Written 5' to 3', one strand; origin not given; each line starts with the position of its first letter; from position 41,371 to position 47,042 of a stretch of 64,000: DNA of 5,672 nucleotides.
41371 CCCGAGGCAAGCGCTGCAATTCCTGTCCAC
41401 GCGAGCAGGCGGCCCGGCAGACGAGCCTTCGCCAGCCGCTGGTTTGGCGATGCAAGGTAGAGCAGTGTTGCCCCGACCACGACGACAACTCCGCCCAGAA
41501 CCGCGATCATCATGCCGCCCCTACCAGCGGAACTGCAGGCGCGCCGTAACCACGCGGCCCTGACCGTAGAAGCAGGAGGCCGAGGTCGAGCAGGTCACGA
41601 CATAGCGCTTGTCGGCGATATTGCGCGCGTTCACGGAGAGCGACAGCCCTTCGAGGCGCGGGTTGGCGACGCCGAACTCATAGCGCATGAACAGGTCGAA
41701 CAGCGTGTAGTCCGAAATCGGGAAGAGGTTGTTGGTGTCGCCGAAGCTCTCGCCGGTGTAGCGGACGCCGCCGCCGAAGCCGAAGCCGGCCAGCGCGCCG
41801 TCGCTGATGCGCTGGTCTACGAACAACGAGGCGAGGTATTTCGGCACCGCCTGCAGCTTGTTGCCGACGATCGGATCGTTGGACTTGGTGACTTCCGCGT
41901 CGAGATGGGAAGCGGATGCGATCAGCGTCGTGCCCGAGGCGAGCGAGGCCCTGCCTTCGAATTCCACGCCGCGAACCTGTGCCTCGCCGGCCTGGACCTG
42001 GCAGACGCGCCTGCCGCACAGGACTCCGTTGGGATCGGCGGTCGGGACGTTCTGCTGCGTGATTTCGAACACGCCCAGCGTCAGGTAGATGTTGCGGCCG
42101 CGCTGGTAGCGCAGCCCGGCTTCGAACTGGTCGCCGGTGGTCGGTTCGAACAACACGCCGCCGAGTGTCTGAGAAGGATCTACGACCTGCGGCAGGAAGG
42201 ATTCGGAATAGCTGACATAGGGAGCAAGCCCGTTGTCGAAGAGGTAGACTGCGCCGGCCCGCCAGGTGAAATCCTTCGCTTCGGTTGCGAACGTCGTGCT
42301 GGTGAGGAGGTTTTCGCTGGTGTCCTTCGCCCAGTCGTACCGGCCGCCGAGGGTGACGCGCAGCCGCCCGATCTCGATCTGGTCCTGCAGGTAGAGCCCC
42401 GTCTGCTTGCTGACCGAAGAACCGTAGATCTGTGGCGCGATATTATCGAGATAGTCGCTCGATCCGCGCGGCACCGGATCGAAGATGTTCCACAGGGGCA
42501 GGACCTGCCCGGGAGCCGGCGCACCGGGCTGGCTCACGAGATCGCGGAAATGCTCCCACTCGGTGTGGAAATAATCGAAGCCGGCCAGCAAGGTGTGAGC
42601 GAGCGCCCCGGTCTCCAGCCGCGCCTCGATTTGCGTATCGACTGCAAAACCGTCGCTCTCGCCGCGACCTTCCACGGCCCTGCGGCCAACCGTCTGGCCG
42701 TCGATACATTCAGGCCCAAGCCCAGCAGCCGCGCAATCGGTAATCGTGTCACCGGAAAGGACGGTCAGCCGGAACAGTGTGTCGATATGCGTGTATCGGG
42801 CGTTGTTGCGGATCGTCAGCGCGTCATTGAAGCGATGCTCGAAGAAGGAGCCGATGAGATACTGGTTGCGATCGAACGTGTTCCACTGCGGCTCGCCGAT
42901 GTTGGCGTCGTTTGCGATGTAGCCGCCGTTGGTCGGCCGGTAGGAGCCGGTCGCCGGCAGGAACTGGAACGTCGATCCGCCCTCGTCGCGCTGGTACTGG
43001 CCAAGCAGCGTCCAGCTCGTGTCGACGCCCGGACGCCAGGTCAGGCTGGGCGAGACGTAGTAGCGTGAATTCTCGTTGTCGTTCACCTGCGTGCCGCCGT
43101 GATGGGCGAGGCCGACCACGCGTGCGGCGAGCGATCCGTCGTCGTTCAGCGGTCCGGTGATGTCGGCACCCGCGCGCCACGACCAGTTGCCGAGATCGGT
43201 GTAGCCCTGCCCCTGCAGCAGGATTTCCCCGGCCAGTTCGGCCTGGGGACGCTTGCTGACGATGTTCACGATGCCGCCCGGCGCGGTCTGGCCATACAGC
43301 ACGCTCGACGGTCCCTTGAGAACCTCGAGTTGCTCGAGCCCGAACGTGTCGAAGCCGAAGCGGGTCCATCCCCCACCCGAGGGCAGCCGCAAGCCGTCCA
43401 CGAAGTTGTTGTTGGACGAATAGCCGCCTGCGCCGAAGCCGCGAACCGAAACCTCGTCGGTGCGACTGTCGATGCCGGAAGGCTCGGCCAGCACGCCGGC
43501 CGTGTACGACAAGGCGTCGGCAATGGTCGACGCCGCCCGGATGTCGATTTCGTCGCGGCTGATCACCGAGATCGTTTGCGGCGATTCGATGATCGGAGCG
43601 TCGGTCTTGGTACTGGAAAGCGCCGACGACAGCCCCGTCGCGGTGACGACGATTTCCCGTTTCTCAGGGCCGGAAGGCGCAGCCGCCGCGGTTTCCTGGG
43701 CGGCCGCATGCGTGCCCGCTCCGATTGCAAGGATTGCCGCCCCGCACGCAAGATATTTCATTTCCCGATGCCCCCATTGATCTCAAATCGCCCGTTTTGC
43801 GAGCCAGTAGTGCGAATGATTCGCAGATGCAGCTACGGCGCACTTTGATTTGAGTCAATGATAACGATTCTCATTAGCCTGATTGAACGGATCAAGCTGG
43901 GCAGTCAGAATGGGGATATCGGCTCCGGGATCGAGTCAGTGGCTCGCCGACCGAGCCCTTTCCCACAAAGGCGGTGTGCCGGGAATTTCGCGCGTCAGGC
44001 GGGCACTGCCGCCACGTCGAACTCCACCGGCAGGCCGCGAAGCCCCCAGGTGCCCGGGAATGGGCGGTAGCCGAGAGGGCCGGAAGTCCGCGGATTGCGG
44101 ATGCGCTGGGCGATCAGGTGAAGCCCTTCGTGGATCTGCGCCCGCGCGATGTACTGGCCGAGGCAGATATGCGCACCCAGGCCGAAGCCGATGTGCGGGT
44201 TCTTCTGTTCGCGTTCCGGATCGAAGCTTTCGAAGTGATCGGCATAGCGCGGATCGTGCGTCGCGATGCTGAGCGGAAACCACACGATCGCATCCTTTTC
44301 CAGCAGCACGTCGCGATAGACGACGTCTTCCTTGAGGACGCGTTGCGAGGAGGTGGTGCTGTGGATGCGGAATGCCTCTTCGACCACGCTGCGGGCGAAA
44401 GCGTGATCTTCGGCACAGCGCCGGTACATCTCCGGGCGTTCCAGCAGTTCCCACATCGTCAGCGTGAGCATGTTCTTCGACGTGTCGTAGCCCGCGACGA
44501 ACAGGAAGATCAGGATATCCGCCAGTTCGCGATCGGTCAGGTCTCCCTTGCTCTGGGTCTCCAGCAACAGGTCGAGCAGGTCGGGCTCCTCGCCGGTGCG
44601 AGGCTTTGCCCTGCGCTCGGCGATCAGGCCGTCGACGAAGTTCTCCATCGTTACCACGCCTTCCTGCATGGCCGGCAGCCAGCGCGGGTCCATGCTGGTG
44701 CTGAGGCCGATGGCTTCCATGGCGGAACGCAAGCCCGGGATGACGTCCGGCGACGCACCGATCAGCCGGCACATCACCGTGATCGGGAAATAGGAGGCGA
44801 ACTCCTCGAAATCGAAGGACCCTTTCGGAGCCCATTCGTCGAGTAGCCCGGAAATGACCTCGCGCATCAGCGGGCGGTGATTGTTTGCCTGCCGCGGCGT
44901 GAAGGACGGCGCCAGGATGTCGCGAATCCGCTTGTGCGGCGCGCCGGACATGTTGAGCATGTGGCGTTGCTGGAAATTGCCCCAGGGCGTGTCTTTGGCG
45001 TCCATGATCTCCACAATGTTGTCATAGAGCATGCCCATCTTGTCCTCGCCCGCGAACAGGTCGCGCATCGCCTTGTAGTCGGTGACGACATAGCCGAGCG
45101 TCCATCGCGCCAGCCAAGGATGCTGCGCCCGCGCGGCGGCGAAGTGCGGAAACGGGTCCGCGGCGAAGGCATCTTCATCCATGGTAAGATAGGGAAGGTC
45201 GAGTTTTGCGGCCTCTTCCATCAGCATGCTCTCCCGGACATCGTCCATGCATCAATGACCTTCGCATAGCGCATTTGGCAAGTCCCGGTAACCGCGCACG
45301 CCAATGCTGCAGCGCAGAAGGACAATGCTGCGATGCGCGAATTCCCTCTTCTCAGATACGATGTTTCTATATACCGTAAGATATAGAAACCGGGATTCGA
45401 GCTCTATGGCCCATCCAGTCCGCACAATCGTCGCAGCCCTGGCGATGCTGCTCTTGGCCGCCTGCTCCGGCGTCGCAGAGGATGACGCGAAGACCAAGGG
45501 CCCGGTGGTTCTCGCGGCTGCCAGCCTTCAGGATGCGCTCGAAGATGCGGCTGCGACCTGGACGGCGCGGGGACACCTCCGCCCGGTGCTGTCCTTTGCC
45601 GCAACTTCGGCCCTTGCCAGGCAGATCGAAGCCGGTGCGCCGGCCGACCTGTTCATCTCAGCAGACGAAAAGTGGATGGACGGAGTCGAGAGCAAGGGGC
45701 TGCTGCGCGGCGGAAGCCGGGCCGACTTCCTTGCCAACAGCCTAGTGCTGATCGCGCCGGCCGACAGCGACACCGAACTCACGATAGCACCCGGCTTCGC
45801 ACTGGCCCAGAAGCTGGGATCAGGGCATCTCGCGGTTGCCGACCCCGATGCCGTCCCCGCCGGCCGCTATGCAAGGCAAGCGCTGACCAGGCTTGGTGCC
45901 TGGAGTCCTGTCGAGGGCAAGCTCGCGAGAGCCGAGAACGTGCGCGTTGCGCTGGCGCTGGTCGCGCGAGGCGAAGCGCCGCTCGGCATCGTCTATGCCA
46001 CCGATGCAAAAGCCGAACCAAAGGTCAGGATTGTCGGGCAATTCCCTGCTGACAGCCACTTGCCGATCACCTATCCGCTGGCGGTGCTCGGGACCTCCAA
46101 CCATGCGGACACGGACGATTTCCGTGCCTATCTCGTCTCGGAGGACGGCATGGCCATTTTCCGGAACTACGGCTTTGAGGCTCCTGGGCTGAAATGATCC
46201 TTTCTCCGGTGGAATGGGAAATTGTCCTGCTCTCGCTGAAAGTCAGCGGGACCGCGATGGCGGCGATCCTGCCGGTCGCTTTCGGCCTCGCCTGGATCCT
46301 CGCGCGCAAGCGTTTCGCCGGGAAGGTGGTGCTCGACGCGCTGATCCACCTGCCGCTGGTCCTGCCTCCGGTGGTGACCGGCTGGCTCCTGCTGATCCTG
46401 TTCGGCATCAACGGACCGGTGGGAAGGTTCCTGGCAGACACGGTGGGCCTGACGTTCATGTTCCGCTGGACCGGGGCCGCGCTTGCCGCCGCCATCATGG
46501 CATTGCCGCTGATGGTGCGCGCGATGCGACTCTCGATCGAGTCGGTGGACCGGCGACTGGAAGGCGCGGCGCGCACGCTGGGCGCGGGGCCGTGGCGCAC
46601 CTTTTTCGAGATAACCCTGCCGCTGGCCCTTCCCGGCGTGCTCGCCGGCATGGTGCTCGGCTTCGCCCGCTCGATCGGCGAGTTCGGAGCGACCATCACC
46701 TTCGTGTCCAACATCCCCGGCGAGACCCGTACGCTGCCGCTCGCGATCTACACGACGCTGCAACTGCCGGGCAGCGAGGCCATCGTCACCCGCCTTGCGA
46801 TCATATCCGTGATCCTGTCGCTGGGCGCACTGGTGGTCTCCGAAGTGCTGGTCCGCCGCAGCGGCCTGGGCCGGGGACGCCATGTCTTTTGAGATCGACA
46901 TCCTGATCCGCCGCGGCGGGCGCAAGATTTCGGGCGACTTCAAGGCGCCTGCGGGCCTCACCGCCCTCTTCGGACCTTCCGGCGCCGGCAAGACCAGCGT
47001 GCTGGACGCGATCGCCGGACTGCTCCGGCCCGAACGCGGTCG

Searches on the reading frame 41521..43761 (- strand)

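Call 70: search_protein_families(library=pfam, proteins=[window:41521-43761:-], max_evalue=0.000001)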
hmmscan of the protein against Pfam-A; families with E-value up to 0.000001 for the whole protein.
window:41521-43761:- (746 aa): 2 families
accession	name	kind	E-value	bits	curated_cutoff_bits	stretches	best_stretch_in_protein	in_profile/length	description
PF00593.30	TonB_dep_Rec_b-barrel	-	3.5e-63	215.4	27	1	242-715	2-436/436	TonB dependent receptor-like, beta-barrel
PF07715.20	Plug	-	8.7e-23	81.3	23.9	1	58-164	3-107/107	TonB-dependent Receptor Plug Domain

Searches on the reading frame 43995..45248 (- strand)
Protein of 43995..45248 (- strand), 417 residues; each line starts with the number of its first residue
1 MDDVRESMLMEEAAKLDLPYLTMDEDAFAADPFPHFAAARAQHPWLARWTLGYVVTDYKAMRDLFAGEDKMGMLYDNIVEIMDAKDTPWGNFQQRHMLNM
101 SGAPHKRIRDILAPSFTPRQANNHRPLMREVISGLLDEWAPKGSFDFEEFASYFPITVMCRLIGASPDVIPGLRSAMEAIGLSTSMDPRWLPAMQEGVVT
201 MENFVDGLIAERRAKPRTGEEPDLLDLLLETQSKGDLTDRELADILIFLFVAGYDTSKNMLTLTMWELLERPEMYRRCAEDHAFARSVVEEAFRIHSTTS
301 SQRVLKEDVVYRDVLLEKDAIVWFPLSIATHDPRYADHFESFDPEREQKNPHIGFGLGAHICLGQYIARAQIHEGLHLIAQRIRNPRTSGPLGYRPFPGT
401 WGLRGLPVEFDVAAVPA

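Call 8: search_protein_families(library=pfam, proteins=[window:43995-45248:-])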
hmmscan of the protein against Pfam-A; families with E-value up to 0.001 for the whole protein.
window:43995-45248:- (417 aa): 1 family
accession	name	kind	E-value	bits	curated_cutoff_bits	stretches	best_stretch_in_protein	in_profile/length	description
PF00067.27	p450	-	5.1e-33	115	22.8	1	196-382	211-431/462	Cytochrome P450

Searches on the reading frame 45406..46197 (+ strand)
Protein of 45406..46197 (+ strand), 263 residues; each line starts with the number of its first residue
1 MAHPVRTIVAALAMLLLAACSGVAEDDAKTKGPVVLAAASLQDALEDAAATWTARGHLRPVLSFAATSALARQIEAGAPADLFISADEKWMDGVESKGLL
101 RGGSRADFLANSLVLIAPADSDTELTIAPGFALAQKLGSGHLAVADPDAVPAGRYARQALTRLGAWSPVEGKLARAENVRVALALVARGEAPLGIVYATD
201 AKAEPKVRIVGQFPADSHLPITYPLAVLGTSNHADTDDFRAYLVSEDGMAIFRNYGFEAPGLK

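Call 8: search_protein_families(library=pfam, proteins=[window:45406-46197:+])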
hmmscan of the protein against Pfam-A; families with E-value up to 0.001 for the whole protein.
window:45406-46197:+ (263 aa): 2 families
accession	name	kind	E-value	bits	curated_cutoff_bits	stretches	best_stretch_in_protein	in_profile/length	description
PF13531.11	SBP_bac_11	-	9.9e-52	176.4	25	1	35-258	3-227/227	Bacterial extracellular solute-binding protein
PF01547.30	SBP_bac_1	-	2.3e-13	51.3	26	1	38-249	1-306/307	Bacterial extracellular solute-binding protein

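Call 9: search_protein_families(library=ncbifam, proteins=[window:45406-46197:+], max_evalue=0.001)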
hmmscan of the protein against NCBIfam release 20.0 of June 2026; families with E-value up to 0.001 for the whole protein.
window:45406-46197:+ (263 aa): 7 families
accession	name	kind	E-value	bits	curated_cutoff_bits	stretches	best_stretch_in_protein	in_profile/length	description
NF007958.0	PRK10677.1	equivalog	1e-76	257.4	253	1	3-258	3-254/256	molybdate ABC transporter substrate-binding protein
TIGR01256.1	modA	equivalog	1.7e-55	188.3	62.5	1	38-256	1-217/217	molybdate ABC transporter substrate-binding protein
NF002917.0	PRK03537.1-3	equivalog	5.2e-13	48.8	264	2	32-162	23-149/267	molybdate ABC transporter substrate-binding protein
NF002918.0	PRK03537.1-4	equivalog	1.9e-12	47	288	1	33-258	8-244/246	molybdate ABC transporter substrate-binding protein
NF002919.0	PRK03537.1-6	equivalog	1.4e-10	41.1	482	1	13-260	14-273/275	molybdate ABC transporter substrate-binding protein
NF002916.0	PRK03537.1-2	equivalog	4.8e-06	26.3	359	1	35-177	7-144/244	molybdate ABC transporter substrate-binding protein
NF002920.0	PRK03537.2-1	equivalog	0.00035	19.8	470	0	222-261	238-276/314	molybdate ABC transporter substrate-binding protein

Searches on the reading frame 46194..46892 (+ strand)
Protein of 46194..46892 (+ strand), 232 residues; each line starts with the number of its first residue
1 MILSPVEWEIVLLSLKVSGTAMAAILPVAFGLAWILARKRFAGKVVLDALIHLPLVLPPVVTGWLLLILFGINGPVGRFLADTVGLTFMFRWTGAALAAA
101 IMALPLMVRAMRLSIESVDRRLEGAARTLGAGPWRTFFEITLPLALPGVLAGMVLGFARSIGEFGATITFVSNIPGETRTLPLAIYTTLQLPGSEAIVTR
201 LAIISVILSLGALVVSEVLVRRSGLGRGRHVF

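Call 8: search_protein_families(library=pfam, proteins=[window:46194-46892:+])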
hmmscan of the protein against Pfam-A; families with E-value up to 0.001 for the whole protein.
window:46194-46892:+ (232 aa): 1 family
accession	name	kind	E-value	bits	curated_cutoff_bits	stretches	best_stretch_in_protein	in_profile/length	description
PF00528.27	BPD_transp_1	-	7.6e-19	68.6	26.4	1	30-222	2-181/184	Binding-protein-dependent transport system inner membrane component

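Call 9: search_protein_families(library=ncbifam, proteins=[window:46194-46892:+], max_evalue=0.001)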
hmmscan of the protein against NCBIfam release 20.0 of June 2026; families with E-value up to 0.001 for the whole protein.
window:46194-46892:+ (232 aa): 35 families (the best 25 are shown)
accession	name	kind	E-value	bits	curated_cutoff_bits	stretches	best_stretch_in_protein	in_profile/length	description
NF006939.0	PRK09421.1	equivalog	1.3e-101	338.9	262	1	1-223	2-224/230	molybdate ABC transporter permease subunit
TIGR02141.1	modB_ABC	equivalog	1.2e-64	217.8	182.6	1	12-221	1-207/208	molybdate ABC transporter permease subunit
TIGR01581.1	Mo_ABC_porter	hypoth_equivalog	3.6e-52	177.1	210.3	1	9-213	21-223/225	ABC transporter permease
TIGR00969.1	3a0106s02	subfamily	1.4e-46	159.1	240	1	14-219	64-269/272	sulfate ABC transporter permease subunit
TIGR02139.1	permease_CysT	equivalog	1.6e-39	136.1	246.1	1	13-218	52-257/265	sulfate ABC transporter permease subunit CysT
NF008208.0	PRK10971.1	equivalog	1.8e-38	132.6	415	1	19-224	66-269/277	sulfate/thiosulfate ABC transporter permease CysT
TIGR02140.1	permease_CysW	equivalog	4e-36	124.9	329.1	1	20-223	56-259/261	sulfate ABC transporter permease subunit CysW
NF040839.1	tungstate_WtpB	equivalog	5.3e-36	124.5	340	1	11-208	42-240/251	tungstate ABC transporter permease WtpB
NF008620.0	PRK11602.1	equivalog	3.7e-30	105.1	442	1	28-209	81-263/291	sulfate/thiosulfate ABC transporter permease CysW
NF011624.0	PRK15050.1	equivalog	7.2e-21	74.6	247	1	13-227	77-293/297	2-aminoethylphosphonate ABC transporter permease subunit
NF038017.1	ABC_perm1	subfamily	8.1e-21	74.8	100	1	14-187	1-166/184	ABC transporter permease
TIGR03262.1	PhnU2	equivalog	1.1e-20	73.9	593.25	1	8-215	53-249/546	putative 2-aminoethylphosphonate ABC transporter permease subunit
TIGR03226.1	PhnU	equivalog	3.5e-19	69.4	283.45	1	12-224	94-308/311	2-aminoethylphosphonate ABC transporter permease subunit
NF007047.0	PRK09500.1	equivalog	3.3e-17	62.9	326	1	18-222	69-254/257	spermidine/putrescine ABC transporter permease PotC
NF007044.0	PRK09497.1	equivalog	1.5e-15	57.4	348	1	2-164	56-222/285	spermidine/putrescine ABC transporter permease PotB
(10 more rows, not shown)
